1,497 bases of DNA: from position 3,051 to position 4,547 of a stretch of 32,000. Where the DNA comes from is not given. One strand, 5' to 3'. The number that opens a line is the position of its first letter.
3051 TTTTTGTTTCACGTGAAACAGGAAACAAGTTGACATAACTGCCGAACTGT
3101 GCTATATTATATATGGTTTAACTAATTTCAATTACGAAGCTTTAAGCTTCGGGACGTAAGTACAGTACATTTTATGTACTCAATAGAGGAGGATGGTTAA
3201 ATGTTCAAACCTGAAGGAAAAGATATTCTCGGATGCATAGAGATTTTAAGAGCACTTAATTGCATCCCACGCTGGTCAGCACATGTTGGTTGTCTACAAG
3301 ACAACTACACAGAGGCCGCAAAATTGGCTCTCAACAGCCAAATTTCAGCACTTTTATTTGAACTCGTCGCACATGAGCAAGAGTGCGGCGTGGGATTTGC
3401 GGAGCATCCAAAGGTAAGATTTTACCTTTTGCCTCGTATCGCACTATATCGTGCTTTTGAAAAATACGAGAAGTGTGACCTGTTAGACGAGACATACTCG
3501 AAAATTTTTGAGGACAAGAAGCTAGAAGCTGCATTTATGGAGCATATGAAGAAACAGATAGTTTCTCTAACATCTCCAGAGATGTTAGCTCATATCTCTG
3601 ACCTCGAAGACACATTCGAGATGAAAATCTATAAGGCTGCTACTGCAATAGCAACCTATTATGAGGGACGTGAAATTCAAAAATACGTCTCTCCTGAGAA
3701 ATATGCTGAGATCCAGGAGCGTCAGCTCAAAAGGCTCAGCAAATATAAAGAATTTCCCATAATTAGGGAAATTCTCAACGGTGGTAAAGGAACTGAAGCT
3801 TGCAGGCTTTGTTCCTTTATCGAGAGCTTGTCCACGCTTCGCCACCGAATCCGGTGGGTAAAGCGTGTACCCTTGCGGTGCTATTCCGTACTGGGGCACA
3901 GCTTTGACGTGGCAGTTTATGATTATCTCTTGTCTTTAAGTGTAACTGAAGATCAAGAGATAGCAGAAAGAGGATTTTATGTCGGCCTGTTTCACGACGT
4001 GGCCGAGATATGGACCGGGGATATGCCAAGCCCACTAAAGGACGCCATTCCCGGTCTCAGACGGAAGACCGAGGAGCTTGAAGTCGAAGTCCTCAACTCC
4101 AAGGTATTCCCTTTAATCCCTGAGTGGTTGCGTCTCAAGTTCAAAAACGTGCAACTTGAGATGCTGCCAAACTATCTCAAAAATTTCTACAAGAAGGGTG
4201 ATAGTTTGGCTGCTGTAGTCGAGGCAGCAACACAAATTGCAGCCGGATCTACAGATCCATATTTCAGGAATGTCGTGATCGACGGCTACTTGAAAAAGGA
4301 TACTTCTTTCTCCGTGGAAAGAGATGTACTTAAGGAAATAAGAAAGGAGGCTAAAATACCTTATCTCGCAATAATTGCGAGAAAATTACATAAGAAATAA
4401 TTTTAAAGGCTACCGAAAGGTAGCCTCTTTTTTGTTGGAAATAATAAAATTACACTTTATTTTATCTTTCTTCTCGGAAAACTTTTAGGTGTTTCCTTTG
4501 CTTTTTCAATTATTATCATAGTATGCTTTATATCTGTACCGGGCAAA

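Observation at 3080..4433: Foreign-composition cassette in the parA-rsmG gap encodes a fused pseudo-HD plus HD (YfbR-like) protein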

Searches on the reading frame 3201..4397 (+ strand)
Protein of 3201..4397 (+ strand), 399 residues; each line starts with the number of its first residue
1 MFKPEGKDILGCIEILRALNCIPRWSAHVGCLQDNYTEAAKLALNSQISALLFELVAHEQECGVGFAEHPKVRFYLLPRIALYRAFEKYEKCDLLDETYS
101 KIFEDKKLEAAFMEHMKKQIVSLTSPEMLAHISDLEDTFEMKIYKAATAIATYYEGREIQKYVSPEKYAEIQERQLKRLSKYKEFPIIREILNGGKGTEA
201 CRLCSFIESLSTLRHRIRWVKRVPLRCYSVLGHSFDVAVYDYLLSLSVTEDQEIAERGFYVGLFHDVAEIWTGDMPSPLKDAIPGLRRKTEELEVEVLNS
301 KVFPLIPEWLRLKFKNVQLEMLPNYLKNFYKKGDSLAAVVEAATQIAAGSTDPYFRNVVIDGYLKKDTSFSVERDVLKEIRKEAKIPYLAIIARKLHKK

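Call 3: search_protein_families(library=pfam, proteins=[window:3201-4397:+], max_evalue=1)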
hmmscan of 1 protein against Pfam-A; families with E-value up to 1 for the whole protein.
window:3201-4397:+ (399 aa): 2 families
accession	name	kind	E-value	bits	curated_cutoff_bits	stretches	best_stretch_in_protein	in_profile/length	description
PF12917.13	YfbR-like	-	7.5e-21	75.1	25.9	1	206-356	2-153/182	5'-deoxynucleotidase YfbR-like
PF13023.12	HD_3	-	3.2e-11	43.8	22.5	1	212-315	3-102/165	HD domain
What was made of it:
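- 3795..4400 (+): C-terminal catalytic YfbR-like HD domain (aa 199-399) and stop codon. PF12917 at 75.1 bits (cut-off 25.9) and PF13023 (call 3).
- On YfbR-like 5'-deoxynucleotidase (Pfam PF12917 / HD_3): PF12917 75.1 bits against 25.9; PF13023 43.8 bits against 22.5; residues 206-356 (call 3).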

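Call 4: search_protein_families(library=ncbifam, proteins=[window:3201-4397:+], max_evalue=1)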
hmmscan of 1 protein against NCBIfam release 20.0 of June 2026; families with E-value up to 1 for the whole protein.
window:3201-4397:+ (399 aa): 2 families
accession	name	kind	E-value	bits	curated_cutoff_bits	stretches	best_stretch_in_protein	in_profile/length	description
NF003009.0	PRK03826.1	equivalog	3.9e-13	49.5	122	1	206-352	6-155/197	5'-deoxynucleotidase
TIGR03275.1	methan_mark_8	hypoth_equivalog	0.085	12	232.7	1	90-161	137-207/259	methanogenesis marker 8 protein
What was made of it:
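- On YfbR-like 5'-deoxynucleotidase (Pfam PF12917 / HD_3): 49.5 bits against a cut-off of 122 (call 4).
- The score against the NCBIfam equivalog for E. coli YfbR is below its cut-off (49.5 against 122; call 4). The NCBIfam YfbR equivalog cut-off is not reached (call 4).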

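Call 5: search_solved_structures(query=window:3201-4397:+, max_evalue=10, show_alignments=3)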
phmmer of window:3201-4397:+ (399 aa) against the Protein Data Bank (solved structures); distinct sequences matched with E-value up to 10: 6.
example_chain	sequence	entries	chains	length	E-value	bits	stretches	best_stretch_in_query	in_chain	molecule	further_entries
2paq_A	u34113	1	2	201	2.6e-09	40.2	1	205-364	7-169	5'-deoxynucleotidase YfbR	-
2par_A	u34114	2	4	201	1.8e-08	37.4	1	205-364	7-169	5'-deoxynucleotidase YfbR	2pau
3mzo_A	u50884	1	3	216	4.6e-05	26.2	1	205-308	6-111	Lin2634 protein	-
1yoy_A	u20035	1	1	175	0.023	17.3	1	206-277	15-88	hypothetical protein AF1432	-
1ynb_A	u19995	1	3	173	0.059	15.9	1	206-277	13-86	hypothetical protein AF1432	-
2gz4_A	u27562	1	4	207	1.9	11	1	260-308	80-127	Hypothetical protein Atu1052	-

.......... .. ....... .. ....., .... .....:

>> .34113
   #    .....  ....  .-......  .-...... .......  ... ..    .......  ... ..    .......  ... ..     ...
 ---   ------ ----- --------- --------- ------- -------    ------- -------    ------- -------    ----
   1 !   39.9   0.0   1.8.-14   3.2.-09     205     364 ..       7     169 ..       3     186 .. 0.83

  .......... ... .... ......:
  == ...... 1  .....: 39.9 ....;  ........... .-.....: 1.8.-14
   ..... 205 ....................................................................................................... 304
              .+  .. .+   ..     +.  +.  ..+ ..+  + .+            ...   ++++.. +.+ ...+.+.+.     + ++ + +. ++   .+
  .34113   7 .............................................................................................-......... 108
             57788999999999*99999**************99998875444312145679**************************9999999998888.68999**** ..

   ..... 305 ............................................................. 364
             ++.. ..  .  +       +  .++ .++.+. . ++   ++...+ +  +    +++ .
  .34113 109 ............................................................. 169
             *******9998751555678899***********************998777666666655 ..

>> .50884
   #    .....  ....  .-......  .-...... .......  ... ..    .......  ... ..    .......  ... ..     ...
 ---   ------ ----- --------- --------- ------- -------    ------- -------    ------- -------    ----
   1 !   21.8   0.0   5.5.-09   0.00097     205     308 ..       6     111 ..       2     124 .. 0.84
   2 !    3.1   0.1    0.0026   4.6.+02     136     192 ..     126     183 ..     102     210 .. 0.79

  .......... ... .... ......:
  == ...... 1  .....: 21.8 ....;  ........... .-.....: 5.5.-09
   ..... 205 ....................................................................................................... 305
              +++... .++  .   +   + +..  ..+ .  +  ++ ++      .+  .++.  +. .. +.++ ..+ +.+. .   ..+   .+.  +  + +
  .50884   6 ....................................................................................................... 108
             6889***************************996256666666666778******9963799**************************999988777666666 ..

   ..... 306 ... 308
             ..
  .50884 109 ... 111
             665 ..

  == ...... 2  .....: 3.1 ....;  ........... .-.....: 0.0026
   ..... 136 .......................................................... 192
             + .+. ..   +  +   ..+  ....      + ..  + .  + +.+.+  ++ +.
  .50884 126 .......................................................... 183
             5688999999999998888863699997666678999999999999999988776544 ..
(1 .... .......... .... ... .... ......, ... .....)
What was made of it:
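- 3795..4400 (+): PDB YfbR 2paq at E 2.6e-9 (call 5).
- Checked: The HD-to-D spacing is the same 68 residues (call 5).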

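Call 7: find_homologous_proteins(query=window:3201-4397:+, max_evalue=0.001)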
Query window:3201-4397:+ (399 aa): 28 proteins with E <= 0.001 among 4700 candidates.
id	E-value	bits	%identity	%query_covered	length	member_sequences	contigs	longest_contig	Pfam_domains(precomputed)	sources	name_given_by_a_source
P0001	1.7e-265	898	100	100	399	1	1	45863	PF12917.14,PF13023.13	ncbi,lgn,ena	-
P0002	3.6e-201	687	74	100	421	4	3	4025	PF12917.14,PF13023.13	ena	-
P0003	7.7e-153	527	61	100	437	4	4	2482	PF12917.14,PF13023.13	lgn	-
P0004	5.6e-150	518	61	97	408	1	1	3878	PF12917.14,PF13023.13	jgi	-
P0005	1.8e-149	516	59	100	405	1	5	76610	PF12917.14,PF13023.13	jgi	-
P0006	2.9e-147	509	57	100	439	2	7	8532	PF12917.14,PF13023.13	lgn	-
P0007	3.9e-147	509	60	98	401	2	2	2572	PF12917.14,PF13023.13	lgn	-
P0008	5.7e-147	508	59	100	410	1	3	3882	PF12917.14,PF13023.13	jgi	-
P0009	8.8e-146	504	60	96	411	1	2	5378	PF12917.14,PF13023.13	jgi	-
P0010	8.6e-132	458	53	100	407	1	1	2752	PF12917.14,PF13023.13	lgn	-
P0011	4.6e-118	413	52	99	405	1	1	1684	PF12917.14,PF13023.13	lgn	-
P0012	8.4e-110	386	50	99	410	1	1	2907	PF12917.14,PF13023.13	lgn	-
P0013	8.6e-102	359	48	100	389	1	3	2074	PF12917.14,PF13023.13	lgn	-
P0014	5.6e-92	327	46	96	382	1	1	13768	PF12917.14,PF13023.13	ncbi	-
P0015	2.7e-89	318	46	96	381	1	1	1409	PF12917.14,PF13023.13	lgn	-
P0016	2.8e-89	318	45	96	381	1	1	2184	PF12917.14,PF13023.13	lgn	-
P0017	5.9e-89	317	44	96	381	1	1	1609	PF12917.14,PF13023.13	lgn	-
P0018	6.6e-89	317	57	69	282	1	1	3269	PF12917.14,PF13023.13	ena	-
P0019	7.1e-87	310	44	96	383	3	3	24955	PF12917.14,PF13023.13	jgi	-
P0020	1.4e-84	303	43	96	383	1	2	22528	PF12917.14,PF13023.13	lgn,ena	-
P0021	4.2e-83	298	45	90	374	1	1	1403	PF12917.14,PF13023.13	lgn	-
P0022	1.4e-82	296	42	96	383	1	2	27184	PF12917.14,PF13023.13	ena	-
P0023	1.0e-80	290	42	96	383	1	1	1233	PF12917.14,PF13023.13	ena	-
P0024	2.7e-55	206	37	91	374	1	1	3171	PF12917.14,PF13023.13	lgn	-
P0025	3.3e-49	186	34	94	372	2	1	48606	PF12917.14,PF13023.13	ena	-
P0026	2.0e-48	184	35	88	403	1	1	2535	PF12917.14,PF13023.13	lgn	-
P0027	9.3e-46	175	34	91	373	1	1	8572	PF12917.14,PF13023.13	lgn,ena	-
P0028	1.6e-43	168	34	89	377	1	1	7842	PF12917.14,PF01966.29,PF13023.13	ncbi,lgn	-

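Call 8: search_protein_families(library=padloc, proteins=[window:3201-4397:+], max_evalue=1)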
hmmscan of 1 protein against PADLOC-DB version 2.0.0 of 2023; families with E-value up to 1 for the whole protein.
window:3201-4397:+ (399 aa): 1 family
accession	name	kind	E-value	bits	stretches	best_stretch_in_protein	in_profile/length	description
PDLC01292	Cas10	-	0.0051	14.3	1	93-215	100-187/387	CAS-III; effector_LS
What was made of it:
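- On Anti-phage defence system component: The only PADLOC hit is Cas10 at E 0.005, 14 bits (call 8).
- No significant PADLOC hit (call 8).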

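Call 9: search_protein_families(library=phrogs, proteins=[window:3201-4397:+], max_evalue=1)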
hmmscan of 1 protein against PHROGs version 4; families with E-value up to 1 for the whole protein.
window:3201-4397:+ (399 aa): 8 families
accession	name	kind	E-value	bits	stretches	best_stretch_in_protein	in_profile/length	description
phrog_30941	-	unknown function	1.8e-14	54.4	1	123-331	121-320/406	-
phrog_6047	-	unknown function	3.7e-09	37.9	1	218-301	20-97/186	-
phrog_7076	-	DNA, RNA and nucleotide metabolism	1.8e-08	35.3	1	214-294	13-99/188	dATP triphosphohydrolase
phrog_318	-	other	1.6e-06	29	1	227-294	140-194/296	deoxyribonucleoside 5' monophosphate phosphatase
phrog_20276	-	unknown function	0.0077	17.6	1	235-294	45-98/103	-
phrog_8467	-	other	0.0089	16.7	1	215-291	54-116/195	deoxyribonucleoside 5' monophosphate phosphatase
phrog_6402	-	other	0.043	15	1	265-339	2-73/111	deoxyribonucleoside 5' monophosphate phosphatase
phrog_33710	-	unknown function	0.045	13.7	1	260-298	214-252/340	-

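Call 11: find_encoding_contigs(protein=P0005, flank=10000, max_places=3)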
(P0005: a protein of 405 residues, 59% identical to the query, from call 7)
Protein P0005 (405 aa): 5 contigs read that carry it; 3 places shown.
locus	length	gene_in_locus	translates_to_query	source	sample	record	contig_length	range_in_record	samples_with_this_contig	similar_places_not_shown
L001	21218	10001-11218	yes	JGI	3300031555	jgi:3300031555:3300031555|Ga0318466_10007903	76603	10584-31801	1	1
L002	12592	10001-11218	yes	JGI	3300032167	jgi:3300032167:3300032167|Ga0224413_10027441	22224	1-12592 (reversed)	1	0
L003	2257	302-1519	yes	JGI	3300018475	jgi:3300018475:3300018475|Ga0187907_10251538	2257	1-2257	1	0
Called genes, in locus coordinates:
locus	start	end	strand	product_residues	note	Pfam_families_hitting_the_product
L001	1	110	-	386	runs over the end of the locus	PF07833:Cu_amine_oxidN1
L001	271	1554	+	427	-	PF00535:Glycos_transf_2, PF13641:Glyco_tranf_2_3, PF13632:Glyco_trans_2_3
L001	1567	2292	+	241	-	PF02308:MgtC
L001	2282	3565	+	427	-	PF00275:EPSP_synthase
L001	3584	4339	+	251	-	PF23023:Anti-Pycsar_Apyc1, PF00753:Lactamase_B, PF12706:Lactamase_B_2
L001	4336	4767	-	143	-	-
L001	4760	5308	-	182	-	PF00395:SLH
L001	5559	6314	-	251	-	-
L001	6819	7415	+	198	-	PF00265:TK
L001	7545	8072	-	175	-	PF14584:DUF4446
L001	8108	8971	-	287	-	PF02195:ParB_N, PF17762:HTH_ParB, PF23552:ParB_C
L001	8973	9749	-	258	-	PF00142:Fer4_NifH, PF01656:CbiA, PF02374:ArsA_ATPase, PF06564:CBP_BcsQ, PF09140:MipZ, PF10609:ParA, PF13614:AAA_31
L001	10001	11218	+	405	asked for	PF12917:YfbR-like, PF13023:HD_3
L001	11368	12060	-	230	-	PF02527:GidB, PF13847:Methyltransf_31 (weak)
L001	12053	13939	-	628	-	PF01134:GIDA, PF01262:AlaDh_PNT_C (faint), PF01266:DAO (faint), PF07992:Pyr_redox_2, PF12831:FAD_oxidored (weak), PF21680:GIDA_C_1st, PF13932:SAM_GIDA_C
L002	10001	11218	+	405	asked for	PF12917:YfbR-like, PF13023:HD_3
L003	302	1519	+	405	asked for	PF12917:YfbR-like, PF13023:HD_3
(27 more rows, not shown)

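Call 12: find_encoding_contigs(protein=P0025, flank=10000, max_places=3)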
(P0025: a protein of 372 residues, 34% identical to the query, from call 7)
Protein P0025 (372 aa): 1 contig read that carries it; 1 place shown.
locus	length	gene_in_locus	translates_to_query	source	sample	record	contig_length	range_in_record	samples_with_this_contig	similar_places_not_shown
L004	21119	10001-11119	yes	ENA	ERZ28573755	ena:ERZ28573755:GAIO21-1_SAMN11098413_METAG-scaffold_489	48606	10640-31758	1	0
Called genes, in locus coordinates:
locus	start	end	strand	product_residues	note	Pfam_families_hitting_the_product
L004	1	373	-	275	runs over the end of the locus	PF01790:LGT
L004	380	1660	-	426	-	PF00675:Peptidase_M16, PF05193:Peptidase_M16_C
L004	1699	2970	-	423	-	PF05193:Peptidase_M16_C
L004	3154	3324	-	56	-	PF01165:Ribosomal_S21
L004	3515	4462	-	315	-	PF13793:Pribosyltran_N, PF00156:Pribosyltran, PF14572:Pribosyl_synth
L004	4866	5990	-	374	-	PF03979:Sigma70_r1_1, PF00140:Sigma70_r1_2, PF04542:Sigma70_r2, PF04539:Sigma70_r3, PF04545:Sigma70_r4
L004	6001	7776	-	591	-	PF01807:Zn_ribbon_DnaG, PF08275:DNAG_N, PF01751:Toprim, PF13155:Toprim_2, PF13362:Toprim_3 (weak), PF13662:Toprim_4, PF10410:DnaB_bind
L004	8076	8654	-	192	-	PF02559:CarD_TRCF_RID, PF21095:CarD_C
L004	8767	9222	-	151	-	PF00692:dUTPase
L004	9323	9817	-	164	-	-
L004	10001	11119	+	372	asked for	PF12917:YfbR-like, PF13023:HD_3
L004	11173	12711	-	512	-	PF00117:GATase, PF07722:Peptidase_C26 (weak), PF02540:NAD_synthase, PF03054:tRNA_Me_trans (faint), PF00958:GMP_synt_C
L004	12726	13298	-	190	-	PF00156:Pribosyltran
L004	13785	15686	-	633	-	PF01751:Toprim, PF01131:Topoisom_bac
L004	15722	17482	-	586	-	PF01336:tRNA_anti-codon, PF00152:tRNA-synt_2, PF02938:GAD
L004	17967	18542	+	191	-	PF05389:MecA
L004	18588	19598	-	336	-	PF01551:Peptidase_M23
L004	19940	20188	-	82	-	PF07875:Coat_F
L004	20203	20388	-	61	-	-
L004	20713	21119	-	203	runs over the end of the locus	PF03775:MinC_C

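Call 13: find_encoding_contigs(protein=P0022, flank=10000, max_places=3)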
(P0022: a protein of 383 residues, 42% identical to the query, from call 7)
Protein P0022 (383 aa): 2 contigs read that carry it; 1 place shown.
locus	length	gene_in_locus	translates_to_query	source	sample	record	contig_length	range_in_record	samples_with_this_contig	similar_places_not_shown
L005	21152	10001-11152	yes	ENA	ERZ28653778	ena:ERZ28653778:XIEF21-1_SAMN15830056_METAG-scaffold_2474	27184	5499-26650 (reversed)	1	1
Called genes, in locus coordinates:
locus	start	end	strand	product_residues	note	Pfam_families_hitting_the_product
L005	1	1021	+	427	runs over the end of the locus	PF00535:Glycos_transf_2, PF13641:Glyco_tranf_2_3, PF13632:Glyco_trans_2_3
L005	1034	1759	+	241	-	PF02308:MgtC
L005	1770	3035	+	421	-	PF00275:EPSP_synthase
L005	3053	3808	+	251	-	PF23023:Anti-Pycsar_Apyc1, PF00753:Lactamase_B, PF12706:Lactamase_B_2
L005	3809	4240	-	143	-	-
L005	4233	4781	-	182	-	PF00395:SLH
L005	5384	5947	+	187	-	PF00265:TK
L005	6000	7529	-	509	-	PF01966:HD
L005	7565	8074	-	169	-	PF14584:DUF4446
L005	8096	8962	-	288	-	PF02195:ParB_N, PF17762:HTH_ParB, PF23552:ParB_C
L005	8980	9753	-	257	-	PF00142:Fer4_NifH, PF01656:CbiA, PF02374:ArsA_ATPase, PF06564:CBP_BcsQ, PF09140:MipZ, PF10609:ParA, PF13614:AAA_31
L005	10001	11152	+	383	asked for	PF12917:YfbR-like, PF13023:HD_3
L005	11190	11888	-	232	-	PF02527:GidB, PF13847:Methyltransf_31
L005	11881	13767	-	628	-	PF01134:GIDA, PF01266:DAO (faint), PF07992:Pyr_redox_2, PF12831:FAD_oxidored (weak), PF13738:Pyr_redox_3 (faint), PF21680:GIDA_C_1st, PF13932:SAM_GIDA_C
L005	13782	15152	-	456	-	PF10396:TrmE_N, PF00350:Dynamin_N (faint), PF12631:MnmE_helical, PF01926:MMR_HSR1, PF02421:FeoB_N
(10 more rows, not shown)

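Call 25: find_related_loci(query=A1, collection=genome_contigs, flank=6000)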
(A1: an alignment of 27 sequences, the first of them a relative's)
Query A1 (399 aa) in genome_contigs; peptide patterns used: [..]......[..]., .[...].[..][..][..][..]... (x = any residue, [..] = any of these).
50 stretches matched a pattern; 11 encode a relative of the query (tblastn E <= 1e-3); 11 distinct loci.
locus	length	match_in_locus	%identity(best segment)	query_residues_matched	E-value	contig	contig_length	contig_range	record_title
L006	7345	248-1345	34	7-386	3e-62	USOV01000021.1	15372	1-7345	uncultured Clostridium sp. isolate UMGS1933 genome assembly, contig: NODE_891_length_15372_cov_5.136907, whole genome sh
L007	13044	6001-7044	35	7-368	1e-60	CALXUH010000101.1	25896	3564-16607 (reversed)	MAG: uncultured Clostridia bacterium isolate E04__bin105 genome assembly, contig: E04__k127_804150, whole genome shotgun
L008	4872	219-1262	35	7-368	2e-60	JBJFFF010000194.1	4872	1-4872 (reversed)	MAG: Clostridia bacterium isolate LOHA05_bin.009 NODE_8401_length_4872_cov_5.202201, whole genome shotgun sequence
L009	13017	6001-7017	36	7-359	1e-57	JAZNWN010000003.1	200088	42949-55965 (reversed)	MAG: Clostridia bacterium isolate T1900044783_TS20190249.MAGScoT_cleanbin_000020 SGB_2587_k141_127348, whole genome shot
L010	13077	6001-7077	36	7-379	2e-56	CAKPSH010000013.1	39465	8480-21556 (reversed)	MAG: uncultured Clostridia bacterium isolate REFINED_METABAT215_TOP10_CONTIGS_1500_ASSEMBLY_K77_MERGED__Hadza_MoBio_hadz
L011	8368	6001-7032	35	7-359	4e-54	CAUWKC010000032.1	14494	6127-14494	MAG: uncultured Clostridia bacterium isolate ERS329791__bin65 genome assembly, contig: ERS329791_NODE_3194_length_14494_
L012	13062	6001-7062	35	7-379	7e-53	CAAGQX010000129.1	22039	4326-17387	MAG TPA_asm: Clostridia bacterium, isolate HGM13690, WGS project CAAGQX010000000 data, contig: SRS820621_25_k75_148524,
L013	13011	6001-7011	34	16-359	3e-49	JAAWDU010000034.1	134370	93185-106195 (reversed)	MAG: Clostridia bacterium isolate ABMPRH_56_1 k141_863603, whole genome shotgun sequence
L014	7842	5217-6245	34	7-360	2e-48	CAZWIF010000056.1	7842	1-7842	MAG TPA_asm: uncultured Clostridium sp. isolate SRP222994_co1_126 genome assembly, contig: NODE_19142_length_7842_cov_19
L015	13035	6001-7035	33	1-359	3e-48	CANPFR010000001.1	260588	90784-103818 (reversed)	MAG TPA_asm: uncultured Clostridia bacterium isolate SRR15730533_bin.19_metawrap_v1.3_MAG genome assembly, contig: NODE.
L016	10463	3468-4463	35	14-359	6e-54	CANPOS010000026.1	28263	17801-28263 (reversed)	MAG TPA_asm: uncultured Clostridium sp. isolate SRR15730528_bin.62_metawrap_v1.3_MAG genome assembly, contig: NODE.2861_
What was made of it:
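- On Horizontally acquired cassette: Sampling is thin, and no GTDB representative genome of the clade was recovered (call 25).
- Tried and rejected: No GTDB representative carries a window-type allele (call 25).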

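Call 27: find_encoding_contigs(protein=P0001, flank=10000, max_places=3)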
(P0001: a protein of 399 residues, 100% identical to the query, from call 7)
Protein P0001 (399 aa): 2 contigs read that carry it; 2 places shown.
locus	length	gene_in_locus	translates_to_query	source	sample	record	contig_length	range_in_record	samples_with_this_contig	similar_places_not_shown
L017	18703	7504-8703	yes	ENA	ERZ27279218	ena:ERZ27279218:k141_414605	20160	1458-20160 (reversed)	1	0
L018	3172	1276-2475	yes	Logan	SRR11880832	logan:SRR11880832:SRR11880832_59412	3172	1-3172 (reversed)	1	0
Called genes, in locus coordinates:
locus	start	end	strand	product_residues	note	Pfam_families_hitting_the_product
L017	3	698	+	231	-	?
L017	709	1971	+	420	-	PF00275:EPSP_synthase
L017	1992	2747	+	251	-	PF23023:Anti-Pycsar_Apyc1, PF00753:Lactamase_B, PF12706:Lactamase_B_2, PF16661:Lactamase_B_6 (faint)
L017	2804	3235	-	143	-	-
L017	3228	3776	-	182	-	PF00395:SLH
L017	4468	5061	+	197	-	PF00265:TK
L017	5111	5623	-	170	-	PF14584:DUF4446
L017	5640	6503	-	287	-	PF02195:ParB_N, PF17762:HTH_ParB, PF23552:ParB_C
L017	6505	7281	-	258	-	PF00142:Fer4_NifH, PF01656:CbiA, PF02374:ArsA_ATPase, PF06564:CBP_BcsQ, PF09140:MipZ, PF10609:ParA, PF13614:AAA_31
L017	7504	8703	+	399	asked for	PF12917:YfbR-like, PF13023:HD_3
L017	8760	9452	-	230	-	PF02527:GidB, PF13847:Methyltransf_31 (weak)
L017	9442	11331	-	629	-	PF01134:GIDA, PF01266:DAO (faint), PF07992:Pyr_redox_2, PF12831:FAD_oxidored (faint), PF21680:GIDA_C_1st, PF13932:SAM_GIDA_C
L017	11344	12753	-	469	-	PF10396:TrmE_N, PF00350:Dynamin_N (faint), PF12631:MnmE_helical, PF02421:FeoB_N, PF01926:MMR_HSR1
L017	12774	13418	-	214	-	PF14804:Jag_N, PF13083:KH_KhpA-B, PF01424:R3H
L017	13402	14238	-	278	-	PF02096:60KD_IMP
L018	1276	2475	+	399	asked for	PF12917:YfbR-like, PF13023:HD_3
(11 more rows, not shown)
